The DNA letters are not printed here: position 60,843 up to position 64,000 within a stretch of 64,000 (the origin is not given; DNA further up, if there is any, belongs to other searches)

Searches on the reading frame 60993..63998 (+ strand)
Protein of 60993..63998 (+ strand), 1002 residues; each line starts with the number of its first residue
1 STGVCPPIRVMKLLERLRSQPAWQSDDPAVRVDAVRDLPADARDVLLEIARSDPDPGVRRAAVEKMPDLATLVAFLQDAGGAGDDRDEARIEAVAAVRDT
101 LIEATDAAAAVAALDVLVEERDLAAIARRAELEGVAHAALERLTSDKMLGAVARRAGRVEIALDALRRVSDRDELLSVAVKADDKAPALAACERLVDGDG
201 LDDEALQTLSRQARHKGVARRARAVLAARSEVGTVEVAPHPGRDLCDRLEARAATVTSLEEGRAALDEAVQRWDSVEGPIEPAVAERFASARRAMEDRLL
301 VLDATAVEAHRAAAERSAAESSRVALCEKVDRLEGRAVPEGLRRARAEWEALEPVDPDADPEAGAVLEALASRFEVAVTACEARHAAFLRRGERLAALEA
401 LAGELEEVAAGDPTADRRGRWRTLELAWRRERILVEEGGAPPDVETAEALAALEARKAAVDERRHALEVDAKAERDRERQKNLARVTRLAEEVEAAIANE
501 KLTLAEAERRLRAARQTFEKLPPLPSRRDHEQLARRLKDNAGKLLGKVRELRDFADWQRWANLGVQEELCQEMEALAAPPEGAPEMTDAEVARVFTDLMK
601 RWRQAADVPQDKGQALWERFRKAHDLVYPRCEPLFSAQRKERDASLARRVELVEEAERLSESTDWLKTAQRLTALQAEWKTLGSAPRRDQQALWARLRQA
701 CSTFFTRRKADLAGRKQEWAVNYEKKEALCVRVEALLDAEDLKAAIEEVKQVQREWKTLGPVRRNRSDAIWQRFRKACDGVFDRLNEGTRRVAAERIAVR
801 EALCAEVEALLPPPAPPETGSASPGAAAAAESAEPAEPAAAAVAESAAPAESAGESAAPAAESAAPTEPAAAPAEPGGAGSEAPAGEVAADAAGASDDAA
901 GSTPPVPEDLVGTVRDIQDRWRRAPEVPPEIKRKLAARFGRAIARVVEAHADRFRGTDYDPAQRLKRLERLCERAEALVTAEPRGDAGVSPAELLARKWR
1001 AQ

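Call 94: search_protein_families(library=pfam, proteins=[window:60993-63998:+], max_evalue=0.0001)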
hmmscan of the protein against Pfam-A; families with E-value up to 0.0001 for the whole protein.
window:60993-63998:+ (1002 aa): 1 family
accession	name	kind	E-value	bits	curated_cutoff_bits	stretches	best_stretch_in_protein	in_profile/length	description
PF03993.17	DUF349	-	3.9e-68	226.2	23.9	4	692-764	1-74/75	Domain of Unknown Function (DUF349)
